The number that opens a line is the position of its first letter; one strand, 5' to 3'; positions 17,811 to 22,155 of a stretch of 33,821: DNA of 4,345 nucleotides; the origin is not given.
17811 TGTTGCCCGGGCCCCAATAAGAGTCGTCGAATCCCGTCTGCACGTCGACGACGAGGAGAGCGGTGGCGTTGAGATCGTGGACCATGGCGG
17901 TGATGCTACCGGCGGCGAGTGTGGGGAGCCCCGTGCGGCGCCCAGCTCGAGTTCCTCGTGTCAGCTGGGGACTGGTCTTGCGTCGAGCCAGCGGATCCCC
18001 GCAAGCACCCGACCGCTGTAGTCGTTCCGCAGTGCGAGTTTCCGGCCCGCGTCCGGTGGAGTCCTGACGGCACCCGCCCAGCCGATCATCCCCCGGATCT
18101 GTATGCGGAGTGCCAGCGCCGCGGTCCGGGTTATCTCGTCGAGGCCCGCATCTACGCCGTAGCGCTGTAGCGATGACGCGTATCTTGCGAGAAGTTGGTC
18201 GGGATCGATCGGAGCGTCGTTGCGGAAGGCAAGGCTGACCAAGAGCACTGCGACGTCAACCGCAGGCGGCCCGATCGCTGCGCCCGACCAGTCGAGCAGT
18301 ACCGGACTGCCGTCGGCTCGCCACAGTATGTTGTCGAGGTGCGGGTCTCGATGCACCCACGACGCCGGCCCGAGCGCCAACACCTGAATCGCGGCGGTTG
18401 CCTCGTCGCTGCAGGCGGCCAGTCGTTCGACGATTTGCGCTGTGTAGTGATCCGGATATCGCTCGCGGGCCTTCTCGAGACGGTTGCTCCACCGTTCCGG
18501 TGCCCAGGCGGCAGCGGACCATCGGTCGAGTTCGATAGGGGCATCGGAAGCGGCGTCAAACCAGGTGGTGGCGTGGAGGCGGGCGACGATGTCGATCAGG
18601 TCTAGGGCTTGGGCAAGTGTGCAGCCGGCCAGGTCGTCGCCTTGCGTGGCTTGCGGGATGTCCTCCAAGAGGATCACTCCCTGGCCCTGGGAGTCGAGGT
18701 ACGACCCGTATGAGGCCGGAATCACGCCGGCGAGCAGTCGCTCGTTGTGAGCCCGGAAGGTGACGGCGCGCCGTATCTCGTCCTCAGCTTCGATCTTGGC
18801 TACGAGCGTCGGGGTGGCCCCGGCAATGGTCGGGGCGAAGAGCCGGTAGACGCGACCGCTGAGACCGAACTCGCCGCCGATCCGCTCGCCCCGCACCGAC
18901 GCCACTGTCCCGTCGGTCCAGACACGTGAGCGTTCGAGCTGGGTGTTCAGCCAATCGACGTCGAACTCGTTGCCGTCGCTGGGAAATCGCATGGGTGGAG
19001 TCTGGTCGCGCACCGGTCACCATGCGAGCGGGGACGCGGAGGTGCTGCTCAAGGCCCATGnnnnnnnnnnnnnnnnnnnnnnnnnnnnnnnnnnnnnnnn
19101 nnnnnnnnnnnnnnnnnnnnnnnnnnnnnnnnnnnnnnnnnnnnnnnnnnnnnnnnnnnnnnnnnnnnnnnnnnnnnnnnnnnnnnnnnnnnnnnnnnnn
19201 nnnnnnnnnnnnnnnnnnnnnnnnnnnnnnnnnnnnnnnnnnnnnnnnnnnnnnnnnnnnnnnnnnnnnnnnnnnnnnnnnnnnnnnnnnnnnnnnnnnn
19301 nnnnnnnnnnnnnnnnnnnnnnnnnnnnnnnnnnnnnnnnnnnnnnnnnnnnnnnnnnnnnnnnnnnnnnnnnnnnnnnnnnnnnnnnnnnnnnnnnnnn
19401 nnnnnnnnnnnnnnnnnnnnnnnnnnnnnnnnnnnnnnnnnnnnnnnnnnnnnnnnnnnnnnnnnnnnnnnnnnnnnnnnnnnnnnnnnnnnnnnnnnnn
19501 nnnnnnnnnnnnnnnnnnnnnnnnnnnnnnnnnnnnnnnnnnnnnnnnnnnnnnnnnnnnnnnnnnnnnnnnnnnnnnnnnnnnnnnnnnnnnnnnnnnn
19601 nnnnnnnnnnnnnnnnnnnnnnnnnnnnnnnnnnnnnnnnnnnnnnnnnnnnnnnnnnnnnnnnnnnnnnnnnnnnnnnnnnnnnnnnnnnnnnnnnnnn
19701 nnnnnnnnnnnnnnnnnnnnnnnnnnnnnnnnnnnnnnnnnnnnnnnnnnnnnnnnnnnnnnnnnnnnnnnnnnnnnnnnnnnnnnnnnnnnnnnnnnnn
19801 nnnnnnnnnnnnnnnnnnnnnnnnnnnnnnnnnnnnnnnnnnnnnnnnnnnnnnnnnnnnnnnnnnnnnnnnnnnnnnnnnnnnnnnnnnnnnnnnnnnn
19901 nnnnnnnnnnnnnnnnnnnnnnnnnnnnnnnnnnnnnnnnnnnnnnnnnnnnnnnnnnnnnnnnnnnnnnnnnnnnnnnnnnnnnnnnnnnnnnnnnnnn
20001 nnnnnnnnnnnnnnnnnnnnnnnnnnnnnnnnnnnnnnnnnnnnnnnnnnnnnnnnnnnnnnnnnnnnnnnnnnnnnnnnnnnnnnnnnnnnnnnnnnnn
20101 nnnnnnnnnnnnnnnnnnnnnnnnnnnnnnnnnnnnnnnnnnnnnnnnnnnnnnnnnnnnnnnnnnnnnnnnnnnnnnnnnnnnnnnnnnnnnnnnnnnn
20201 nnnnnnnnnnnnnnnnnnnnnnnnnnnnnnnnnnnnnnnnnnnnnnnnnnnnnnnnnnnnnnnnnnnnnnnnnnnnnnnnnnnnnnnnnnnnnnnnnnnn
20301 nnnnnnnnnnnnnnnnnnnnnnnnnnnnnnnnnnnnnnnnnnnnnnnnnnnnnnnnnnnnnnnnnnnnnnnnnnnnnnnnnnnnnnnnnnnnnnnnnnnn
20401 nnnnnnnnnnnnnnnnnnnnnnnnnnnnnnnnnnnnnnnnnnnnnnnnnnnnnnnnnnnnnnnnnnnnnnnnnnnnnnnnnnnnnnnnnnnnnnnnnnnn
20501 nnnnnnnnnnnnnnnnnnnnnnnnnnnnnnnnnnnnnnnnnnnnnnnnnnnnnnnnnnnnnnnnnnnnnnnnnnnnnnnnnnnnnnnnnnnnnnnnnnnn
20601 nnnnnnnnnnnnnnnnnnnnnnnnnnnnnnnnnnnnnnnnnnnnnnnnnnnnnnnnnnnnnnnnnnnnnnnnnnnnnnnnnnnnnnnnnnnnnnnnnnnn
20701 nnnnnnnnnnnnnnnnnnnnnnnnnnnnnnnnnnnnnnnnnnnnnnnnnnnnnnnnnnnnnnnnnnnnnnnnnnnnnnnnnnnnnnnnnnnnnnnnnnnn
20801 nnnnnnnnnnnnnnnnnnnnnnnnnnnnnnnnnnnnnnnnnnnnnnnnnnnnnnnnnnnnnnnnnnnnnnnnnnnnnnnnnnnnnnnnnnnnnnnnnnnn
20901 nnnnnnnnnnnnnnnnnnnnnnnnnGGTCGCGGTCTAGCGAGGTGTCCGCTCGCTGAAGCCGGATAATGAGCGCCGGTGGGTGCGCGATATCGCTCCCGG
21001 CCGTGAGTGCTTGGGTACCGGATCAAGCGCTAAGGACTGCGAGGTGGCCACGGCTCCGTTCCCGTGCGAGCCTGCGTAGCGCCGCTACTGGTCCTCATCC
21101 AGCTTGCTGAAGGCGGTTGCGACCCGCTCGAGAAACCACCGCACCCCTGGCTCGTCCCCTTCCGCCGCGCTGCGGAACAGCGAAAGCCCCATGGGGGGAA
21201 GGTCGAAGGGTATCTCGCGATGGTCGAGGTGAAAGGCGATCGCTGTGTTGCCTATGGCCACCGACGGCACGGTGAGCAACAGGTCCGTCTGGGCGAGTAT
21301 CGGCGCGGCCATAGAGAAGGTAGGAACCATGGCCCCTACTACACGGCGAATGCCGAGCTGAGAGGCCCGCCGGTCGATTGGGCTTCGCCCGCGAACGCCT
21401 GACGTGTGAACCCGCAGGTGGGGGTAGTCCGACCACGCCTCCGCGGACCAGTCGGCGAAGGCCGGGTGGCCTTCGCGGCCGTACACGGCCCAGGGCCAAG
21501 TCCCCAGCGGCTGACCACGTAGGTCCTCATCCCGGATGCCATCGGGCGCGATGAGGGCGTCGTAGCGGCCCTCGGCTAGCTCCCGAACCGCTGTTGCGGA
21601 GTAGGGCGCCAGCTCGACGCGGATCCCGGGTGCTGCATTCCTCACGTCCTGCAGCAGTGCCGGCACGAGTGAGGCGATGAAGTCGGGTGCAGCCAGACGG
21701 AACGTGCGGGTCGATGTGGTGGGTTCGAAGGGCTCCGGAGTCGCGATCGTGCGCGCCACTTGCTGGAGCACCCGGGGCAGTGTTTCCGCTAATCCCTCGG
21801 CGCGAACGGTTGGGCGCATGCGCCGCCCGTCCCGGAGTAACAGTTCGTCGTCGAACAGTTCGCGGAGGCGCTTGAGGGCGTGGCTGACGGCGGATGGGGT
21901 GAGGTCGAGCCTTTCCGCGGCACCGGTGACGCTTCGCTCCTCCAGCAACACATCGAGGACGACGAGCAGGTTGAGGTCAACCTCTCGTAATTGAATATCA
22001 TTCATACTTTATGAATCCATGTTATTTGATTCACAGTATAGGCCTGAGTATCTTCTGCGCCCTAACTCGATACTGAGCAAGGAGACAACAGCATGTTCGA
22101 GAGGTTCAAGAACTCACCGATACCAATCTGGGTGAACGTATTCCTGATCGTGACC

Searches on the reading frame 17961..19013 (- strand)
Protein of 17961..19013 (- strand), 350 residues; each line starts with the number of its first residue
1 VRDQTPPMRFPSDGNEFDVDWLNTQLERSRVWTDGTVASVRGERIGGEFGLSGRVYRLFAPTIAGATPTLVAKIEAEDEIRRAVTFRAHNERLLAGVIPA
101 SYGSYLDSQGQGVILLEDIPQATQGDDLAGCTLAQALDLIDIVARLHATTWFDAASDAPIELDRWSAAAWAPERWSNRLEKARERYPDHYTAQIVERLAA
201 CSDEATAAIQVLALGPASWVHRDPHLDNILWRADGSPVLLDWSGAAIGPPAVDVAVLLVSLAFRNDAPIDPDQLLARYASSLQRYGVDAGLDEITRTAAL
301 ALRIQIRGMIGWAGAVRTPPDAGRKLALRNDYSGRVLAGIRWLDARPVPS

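Call 30: search_protein_families(library=pfam, proteins=[window:17961-19013:-], max_evalue=0.01)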
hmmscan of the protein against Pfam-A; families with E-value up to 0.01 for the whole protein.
window:17961-19013:- (350 aa): 3 families
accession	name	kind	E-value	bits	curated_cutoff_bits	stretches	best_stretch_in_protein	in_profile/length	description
PF01636.29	APH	-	1e-18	68.4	23.2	1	75-277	28-227/239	Phosphotransferase enzyme family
PF02958.26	EcKL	-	6.2e-06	26.2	22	1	181-284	177-287/294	Ecdysteroid kinase-like family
PF07914.17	DUF1679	-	0.00048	19.6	24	1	111-278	149-334/414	Uncharacterized oxidoreductase dhs-27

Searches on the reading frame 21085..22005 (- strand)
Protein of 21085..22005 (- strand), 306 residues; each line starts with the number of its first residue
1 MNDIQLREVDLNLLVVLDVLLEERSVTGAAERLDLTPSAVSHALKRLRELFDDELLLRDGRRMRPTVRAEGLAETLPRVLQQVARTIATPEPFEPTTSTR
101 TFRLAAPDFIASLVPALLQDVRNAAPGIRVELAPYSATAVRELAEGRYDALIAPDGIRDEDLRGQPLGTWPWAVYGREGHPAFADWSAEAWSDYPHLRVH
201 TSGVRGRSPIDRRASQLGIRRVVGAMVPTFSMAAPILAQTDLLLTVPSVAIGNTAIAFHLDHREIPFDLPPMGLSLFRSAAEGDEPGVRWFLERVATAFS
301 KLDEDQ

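Call 50: search_protein_families(library=pfam, proteins=[window:21085-22005:-], max_evalue=0.001)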
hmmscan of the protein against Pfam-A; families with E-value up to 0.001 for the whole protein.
window:21085-22005:- (306 aa): 3 families
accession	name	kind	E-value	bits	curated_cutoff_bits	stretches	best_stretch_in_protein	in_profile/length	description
PF03466.25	LysR_substrate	-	3.9e-22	79.1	28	1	99-298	5-207/209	LysR substrate binding domain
PF00126.33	HTH_1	-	8.1e-17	61.4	26.6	1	11-69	1-59/60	Bacterial regulatory helix-turn-helix protein, lysR family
PF01022.26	HTH_5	-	0.0007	19.9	22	0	22-50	14-42/47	Bacterial regulatory protein, arsR family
